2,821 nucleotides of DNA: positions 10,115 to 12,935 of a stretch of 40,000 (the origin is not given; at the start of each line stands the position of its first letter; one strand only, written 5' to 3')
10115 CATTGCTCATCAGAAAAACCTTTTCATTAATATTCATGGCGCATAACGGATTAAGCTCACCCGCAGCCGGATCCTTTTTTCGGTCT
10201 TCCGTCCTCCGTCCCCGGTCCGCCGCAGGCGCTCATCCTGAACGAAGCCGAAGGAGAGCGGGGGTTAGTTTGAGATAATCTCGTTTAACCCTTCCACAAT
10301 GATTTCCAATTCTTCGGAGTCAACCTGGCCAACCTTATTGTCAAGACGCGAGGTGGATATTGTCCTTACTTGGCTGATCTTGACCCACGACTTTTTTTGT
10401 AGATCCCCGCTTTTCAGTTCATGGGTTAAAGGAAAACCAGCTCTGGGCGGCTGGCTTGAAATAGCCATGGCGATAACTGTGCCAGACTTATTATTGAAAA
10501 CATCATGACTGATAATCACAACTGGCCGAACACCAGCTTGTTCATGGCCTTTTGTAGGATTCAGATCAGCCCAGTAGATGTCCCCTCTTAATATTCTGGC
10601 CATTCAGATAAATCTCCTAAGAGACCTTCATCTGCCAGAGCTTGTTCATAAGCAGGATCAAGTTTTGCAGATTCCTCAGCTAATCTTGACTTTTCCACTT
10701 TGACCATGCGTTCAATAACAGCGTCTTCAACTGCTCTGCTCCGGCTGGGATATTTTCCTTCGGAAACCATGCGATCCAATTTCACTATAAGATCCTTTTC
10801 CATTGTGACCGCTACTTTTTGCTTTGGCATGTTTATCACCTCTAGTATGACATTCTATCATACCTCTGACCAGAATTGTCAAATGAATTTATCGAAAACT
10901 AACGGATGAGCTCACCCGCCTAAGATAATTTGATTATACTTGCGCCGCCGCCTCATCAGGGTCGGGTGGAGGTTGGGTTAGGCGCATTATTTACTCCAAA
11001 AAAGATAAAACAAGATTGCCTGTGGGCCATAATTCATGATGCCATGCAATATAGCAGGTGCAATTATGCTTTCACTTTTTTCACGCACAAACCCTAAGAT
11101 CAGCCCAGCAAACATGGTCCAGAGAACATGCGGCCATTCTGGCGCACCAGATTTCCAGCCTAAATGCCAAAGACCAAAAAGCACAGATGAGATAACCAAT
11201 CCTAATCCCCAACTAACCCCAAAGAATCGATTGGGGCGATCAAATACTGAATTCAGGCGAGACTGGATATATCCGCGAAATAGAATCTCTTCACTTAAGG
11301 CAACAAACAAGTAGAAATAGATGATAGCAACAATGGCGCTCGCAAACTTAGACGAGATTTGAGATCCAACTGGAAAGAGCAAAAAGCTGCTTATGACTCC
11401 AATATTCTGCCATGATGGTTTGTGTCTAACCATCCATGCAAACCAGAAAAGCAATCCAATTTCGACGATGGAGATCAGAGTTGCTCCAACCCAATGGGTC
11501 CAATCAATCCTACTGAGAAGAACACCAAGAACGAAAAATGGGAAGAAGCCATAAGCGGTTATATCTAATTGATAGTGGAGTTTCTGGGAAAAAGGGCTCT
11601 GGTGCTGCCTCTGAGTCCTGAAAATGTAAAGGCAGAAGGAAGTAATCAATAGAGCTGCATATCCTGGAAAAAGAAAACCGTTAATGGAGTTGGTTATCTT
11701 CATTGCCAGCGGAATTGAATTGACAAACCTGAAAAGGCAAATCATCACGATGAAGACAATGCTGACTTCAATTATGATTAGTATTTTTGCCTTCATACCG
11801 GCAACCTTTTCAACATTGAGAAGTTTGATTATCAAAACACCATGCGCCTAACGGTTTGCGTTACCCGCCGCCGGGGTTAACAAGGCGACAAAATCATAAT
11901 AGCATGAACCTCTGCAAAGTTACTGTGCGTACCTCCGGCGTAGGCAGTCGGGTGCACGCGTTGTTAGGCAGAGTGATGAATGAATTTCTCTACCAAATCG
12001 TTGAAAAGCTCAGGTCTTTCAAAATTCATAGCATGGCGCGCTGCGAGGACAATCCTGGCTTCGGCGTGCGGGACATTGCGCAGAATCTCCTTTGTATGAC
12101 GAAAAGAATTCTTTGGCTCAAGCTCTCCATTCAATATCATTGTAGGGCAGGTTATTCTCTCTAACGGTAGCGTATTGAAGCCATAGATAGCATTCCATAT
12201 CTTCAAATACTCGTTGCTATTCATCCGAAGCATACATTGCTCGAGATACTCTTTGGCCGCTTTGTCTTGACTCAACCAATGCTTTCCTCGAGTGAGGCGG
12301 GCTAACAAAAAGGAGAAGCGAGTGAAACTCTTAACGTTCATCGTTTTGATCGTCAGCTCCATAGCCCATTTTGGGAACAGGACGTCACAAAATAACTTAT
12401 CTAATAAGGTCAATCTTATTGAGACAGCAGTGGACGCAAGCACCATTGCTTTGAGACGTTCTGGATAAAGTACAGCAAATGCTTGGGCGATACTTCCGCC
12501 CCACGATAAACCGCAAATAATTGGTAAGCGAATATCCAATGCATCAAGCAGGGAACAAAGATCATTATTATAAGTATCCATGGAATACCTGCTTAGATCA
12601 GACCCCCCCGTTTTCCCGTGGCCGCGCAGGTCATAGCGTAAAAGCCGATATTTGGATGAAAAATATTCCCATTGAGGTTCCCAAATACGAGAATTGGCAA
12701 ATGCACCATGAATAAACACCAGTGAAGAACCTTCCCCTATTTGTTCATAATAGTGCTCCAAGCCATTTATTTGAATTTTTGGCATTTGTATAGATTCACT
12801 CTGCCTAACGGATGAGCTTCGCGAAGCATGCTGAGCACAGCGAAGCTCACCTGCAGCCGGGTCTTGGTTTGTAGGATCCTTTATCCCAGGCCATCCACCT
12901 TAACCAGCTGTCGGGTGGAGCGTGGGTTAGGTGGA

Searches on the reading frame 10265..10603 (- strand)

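Call 49: search_protein_families(library=pfam, proteins=[window:10265-10603:-], max_evalue=0.001)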
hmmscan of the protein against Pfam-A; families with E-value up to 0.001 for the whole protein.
window:10265-10603:- (112 aa): 1 family
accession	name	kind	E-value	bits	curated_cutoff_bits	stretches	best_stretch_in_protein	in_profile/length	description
PF02452.23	PemK_toxin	-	4.4e-32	111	23.1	1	6-109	2-108/109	PemK-like, MazF-like toxin of type II toxin-antitoxin system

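Call 82: search_protein_families(library=ncbifam, proteins=[window:10265-10603:-], max_evalue=0.001)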
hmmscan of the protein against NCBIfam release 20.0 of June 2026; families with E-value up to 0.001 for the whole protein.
window:10265-10603:- (112 aa): 3 families
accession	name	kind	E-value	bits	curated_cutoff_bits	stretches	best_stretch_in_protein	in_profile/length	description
NF007386.0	PRK09907.1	equivalog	1.7e-15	56.9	120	1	7-110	10-110/111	endoribonuclease MazF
NF007320.0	PRK09812.1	equivalog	1.6e-08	34.6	129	1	5-101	8-106/116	type II toxin-antitoxin system ChpB family toxin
NF052489.1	TAtMazFAgrob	equivalog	1.7e-05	24.6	150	1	6-50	8-51/118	type II toxin-antitoxin system toxin MazF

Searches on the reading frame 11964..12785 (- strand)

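Call 50: search_protein_families(library=pfam, proteins=[window:11964-12785:-], max_evalue=0.001)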
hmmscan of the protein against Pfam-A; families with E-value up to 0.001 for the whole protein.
window:11964-12785:- (273 aa): 5 families
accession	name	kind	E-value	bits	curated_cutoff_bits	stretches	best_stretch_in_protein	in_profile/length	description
PF00561.26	Abhydrolase_1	-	2e-24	87.1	25.8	1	22-258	3-245/245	alpha/beta hydrolase fold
PF12697.13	Abhydrolase_6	-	3.4e-20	74.1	26.3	1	22-263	1-216/217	Alpha/beta hydrolase family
PF12146.15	Hydrolase_4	-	1e-17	64.7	27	1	22-256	7-237/239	Serine aminopeptidase, S33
PF03096.20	Ndr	-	5.1e-05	22.6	23.3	1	66-227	79-234/283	Ndr family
PF02129.25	Peptidase_S15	-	7e-05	23.1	23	1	91-244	100-252/262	X-Pro dipeptidyl-peptidase (S15 family)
